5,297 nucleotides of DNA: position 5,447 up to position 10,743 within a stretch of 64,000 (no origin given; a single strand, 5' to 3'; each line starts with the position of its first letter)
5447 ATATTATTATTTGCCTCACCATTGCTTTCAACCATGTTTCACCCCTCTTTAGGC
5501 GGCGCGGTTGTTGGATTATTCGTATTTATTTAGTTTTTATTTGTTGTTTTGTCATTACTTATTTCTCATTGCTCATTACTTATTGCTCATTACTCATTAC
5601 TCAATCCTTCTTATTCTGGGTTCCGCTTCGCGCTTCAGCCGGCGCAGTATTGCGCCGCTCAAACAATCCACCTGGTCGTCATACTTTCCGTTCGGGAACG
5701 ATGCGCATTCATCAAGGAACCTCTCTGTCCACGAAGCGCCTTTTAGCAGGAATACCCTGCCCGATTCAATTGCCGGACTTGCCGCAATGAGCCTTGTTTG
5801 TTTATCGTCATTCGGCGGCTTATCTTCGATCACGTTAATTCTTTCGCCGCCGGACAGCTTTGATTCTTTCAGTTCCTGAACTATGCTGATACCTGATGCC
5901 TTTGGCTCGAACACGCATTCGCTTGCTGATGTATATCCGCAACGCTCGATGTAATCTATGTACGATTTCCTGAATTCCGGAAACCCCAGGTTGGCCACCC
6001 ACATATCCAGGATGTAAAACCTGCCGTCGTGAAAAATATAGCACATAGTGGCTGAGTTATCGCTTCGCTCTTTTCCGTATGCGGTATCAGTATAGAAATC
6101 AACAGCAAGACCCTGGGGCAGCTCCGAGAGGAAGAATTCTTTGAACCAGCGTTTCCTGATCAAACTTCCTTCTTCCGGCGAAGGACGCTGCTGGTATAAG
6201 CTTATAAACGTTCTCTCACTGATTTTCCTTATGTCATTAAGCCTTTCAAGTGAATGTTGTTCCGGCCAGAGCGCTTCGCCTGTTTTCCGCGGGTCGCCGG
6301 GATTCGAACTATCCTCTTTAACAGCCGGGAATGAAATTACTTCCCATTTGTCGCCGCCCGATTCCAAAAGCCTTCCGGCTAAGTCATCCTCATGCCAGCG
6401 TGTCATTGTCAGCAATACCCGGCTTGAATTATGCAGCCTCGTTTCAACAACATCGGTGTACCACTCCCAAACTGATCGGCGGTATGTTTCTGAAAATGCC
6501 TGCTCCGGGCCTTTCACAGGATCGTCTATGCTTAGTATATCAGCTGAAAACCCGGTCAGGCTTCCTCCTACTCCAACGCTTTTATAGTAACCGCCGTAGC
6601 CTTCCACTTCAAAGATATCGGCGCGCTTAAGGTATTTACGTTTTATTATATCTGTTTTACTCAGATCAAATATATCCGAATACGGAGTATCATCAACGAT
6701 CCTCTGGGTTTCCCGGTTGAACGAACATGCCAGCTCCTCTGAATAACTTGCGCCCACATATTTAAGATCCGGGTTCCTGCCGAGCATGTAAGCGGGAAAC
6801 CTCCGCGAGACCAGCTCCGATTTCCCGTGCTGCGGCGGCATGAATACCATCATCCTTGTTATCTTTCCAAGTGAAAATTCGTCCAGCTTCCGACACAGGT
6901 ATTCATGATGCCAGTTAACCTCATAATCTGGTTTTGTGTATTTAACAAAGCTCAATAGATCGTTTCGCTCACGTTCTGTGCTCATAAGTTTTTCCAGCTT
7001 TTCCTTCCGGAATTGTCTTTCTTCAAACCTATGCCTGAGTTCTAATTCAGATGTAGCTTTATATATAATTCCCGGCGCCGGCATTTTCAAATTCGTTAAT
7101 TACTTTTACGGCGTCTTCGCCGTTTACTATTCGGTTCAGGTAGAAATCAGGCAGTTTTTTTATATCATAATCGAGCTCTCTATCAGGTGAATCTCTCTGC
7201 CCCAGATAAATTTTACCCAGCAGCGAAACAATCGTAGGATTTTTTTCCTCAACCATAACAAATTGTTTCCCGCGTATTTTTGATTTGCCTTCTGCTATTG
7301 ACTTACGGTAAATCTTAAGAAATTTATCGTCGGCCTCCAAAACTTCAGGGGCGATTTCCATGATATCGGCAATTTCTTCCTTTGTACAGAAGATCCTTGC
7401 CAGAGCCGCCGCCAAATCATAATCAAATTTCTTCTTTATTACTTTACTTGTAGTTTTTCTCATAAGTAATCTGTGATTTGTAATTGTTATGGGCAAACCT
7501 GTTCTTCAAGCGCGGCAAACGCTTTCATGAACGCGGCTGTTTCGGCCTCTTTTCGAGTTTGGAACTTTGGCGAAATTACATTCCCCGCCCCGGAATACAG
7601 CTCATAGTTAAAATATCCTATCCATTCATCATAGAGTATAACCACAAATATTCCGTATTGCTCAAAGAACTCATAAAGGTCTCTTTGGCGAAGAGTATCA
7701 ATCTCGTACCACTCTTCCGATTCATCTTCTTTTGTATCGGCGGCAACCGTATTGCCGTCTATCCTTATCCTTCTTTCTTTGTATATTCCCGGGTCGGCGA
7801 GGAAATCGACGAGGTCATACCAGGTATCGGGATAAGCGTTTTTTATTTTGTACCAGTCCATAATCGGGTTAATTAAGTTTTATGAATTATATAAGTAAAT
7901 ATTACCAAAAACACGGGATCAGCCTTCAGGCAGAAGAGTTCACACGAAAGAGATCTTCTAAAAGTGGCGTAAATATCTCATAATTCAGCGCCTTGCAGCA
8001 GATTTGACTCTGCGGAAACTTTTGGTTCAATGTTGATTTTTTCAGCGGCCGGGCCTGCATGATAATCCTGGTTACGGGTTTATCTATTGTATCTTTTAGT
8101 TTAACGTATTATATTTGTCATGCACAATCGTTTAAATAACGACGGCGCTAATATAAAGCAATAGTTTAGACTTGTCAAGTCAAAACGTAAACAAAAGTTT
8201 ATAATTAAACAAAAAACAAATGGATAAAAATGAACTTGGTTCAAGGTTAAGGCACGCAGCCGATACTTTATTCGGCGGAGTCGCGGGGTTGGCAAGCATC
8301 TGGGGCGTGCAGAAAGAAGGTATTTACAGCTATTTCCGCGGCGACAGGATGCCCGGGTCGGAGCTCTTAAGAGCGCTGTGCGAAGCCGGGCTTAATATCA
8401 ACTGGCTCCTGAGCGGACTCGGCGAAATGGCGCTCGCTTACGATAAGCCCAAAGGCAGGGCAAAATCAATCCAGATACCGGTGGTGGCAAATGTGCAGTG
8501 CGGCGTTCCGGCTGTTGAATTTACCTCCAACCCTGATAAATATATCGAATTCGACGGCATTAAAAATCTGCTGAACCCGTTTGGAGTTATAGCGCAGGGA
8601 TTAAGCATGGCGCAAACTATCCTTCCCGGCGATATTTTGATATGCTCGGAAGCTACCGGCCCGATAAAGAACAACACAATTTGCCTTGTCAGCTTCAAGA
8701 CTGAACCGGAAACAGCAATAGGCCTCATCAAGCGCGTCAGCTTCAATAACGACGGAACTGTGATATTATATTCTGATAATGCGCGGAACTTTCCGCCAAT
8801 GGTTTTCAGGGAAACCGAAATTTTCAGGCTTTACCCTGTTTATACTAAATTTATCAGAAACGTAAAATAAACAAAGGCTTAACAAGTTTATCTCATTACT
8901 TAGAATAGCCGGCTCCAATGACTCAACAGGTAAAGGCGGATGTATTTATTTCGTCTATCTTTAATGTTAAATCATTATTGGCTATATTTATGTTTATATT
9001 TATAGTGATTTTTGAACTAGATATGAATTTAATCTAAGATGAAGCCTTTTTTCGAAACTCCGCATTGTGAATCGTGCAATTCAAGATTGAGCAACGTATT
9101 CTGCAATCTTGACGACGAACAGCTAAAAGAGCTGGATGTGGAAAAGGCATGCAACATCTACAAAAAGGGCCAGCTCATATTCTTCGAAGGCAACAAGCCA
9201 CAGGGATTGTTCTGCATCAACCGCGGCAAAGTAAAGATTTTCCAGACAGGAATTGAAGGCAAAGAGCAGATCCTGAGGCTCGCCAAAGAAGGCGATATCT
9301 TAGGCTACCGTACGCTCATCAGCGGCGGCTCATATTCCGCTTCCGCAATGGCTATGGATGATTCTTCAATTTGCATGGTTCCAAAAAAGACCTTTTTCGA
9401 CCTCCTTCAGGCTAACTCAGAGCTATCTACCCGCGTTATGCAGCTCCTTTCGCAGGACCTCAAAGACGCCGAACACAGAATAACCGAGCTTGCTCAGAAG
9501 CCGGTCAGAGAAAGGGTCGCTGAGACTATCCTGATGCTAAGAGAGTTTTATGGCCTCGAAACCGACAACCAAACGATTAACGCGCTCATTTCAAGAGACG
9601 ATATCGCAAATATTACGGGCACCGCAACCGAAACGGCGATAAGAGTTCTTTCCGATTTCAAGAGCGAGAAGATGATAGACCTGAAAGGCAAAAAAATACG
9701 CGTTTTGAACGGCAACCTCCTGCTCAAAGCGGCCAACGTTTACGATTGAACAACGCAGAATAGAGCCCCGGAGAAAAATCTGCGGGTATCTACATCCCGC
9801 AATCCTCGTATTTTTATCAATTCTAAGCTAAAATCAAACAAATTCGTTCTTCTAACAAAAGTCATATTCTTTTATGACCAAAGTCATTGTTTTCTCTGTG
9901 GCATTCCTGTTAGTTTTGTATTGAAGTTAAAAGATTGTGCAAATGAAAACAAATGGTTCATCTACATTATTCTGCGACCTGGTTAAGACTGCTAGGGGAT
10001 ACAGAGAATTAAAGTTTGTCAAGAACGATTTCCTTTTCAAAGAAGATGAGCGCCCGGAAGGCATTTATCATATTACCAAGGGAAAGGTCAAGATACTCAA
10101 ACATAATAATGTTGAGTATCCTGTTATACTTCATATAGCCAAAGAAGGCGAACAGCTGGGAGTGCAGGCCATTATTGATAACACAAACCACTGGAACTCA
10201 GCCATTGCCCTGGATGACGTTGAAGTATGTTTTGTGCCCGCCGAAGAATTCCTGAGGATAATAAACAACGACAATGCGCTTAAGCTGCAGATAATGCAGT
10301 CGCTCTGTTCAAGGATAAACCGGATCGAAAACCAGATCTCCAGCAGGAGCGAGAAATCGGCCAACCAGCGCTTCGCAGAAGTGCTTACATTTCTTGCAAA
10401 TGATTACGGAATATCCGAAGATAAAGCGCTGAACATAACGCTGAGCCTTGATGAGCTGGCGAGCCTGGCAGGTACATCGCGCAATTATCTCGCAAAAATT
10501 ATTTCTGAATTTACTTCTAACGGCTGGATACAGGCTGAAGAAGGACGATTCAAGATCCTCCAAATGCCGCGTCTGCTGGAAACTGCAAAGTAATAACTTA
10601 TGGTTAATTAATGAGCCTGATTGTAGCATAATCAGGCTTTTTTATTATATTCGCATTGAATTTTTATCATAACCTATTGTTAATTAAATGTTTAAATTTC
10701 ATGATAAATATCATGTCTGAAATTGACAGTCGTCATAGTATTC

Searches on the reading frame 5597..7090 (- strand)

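Call 6: search_protein_families(library=pfam, max_evalue=1, proteins=[window:5597-7090:-])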
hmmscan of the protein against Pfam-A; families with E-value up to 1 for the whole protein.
window:5597-7090:- (497 aa): 2 families
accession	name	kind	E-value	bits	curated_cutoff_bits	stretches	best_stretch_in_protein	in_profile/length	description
PF03237.21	Terminase_6N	-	6.8e-17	62.3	22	1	84-317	4-214/215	Terminase large subunit, T4likevirus-type, N-terminal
PF17289.8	Terminase_6C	-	2.9e-07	31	22.6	1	333-482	2-153/155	Terminase RNaseH-like domain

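Call 7: search_protein_families(library=phrogs, max_evalue=0.01, proteins=[window:5597-7090:-])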
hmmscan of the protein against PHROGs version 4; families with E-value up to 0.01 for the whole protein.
window:5597-7090:- (497 aa): 6 families
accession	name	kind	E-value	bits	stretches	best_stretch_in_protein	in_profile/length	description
phrog_38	-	head and packaging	3.2e-115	387.5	1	18-488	250-707/760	terminase large subunit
phrog_4758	-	head and packaging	4.7e-61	207.2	1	25-262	13-241/243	terminase large subunit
phrog_5573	-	head and packaging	2.4e-32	113.3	1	247-487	10-237/250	terminase large subunit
phrog_30251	-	head and packaging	8.7e-26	91.4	1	40-363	16-338/799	terminase large subunit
phrog_12171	-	head and packaging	6.6e-11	43.3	1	423-481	35-92/110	terminase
phrog_979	-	head and packaging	2.7e-08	34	1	339-485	445-600/642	terminase large subunit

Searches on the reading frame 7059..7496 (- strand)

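Call 6: search_protein_families(library=pfam, max_evalue=1, proteins=[window:7059-7496:-])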
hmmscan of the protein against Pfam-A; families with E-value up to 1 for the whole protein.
window:7059-7496:- (145 aa): 2 families
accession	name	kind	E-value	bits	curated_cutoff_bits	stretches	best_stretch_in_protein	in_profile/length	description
PF15129.11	ALKL1_2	-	0.17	12.6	27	1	13-63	25-75/124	ALK and LTK ligand 1/2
PF08732.16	HIM1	-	0.19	11.7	28.7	0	14-41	62-89/169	HIM1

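Call 7: search_protein_families(library=phrogs, max_evalue=0.01, proteins=[window:7059-7496:-])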
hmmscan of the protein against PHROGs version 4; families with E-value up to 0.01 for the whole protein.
window:7059-7496:- (145 aa): 0 families

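Call 56: search_protein_families(library=ncbifam, max_evalue=0.001, proteins=[window:7059-7496:-])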
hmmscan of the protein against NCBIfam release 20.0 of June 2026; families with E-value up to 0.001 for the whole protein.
window:7059-7496:- (145 aa): 0 families

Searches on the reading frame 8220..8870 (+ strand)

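Call 26: search_protein_families(library=pfam, max_evalue=0.01, proteins=[window:8220-8870:+])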
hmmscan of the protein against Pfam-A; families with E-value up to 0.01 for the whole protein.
window:8220-8870:+ (216 aa): 1 family
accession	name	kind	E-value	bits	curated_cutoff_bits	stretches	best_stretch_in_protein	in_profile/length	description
PF00717.28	Peptidase_S24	-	2e-08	34.4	23.3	1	87-198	1-105/116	Peptidase S24-like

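Call 56: search_protein_families(library=ncbifam, max_evalue=0.001, proteins=[window:8220-8870:+])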
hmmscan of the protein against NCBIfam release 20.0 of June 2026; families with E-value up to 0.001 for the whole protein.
window:8220-8870:+ (216 aa): 0 families

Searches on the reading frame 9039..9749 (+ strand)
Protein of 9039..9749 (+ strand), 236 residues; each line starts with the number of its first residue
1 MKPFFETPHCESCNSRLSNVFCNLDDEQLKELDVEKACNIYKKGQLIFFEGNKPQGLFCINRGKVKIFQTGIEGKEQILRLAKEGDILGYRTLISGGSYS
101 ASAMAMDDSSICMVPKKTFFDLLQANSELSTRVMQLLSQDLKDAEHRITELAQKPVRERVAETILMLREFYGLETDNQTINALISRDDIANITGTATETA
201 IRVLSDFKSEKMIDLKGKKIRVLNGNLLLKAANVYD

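Call 26: search_protein_families(library=pfam, max_evalue=0.01, proteins=[window:9039-9749:+])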
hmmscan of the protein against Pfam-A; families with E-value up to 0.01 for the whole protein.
window:9039-9749:+ (236 aa): 3 families
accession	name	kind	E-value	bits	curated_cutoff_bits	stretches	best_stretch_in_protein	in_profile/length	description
PF00027.35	cNMP_binding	-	7.3e-22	77.6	27.5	1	41-126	4-89/89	Cyclic nucleotide-binding domain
PF13545.12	HTH_Crp_2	-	9.4e-13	48.4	27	1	158-228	1-67/70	Crp-like helix-turn-helix domain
PF00325.26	Crp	-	3.7e-06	27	21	1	185-213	4-32/32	Bacterial regulatory proteins, crp family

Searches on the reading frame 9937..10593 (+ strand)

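Call 26: search_protein_families(library=pfam, max_evalue=0.01, proteins=[window:9937-10593:+])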
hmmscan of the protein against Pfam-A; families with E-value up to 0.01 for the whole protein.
window:9937-10593:+ (218 aa): 4 families
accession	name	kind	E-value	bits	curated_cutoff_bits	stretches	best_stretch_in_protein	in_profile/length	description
PF00027.35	cNMP_binding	-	2.2e-16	60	27.5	1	26-112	3-89/89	Cyclic nucleotide-binding domain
PF13545.12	HTH_Crp_2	-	2.4e-10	40.7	27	1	144-215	1-69/70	Crp-like helix-turn-helix domain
PF02082.26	Rrf2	-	0.00062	20.4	30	1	168-204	23-59/132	Iron-dependent Transcriptional regulator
PF12844.13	HTH_19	-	0.0033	17.8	30.2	0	169-191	13-35/64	Helix-turn-helix domain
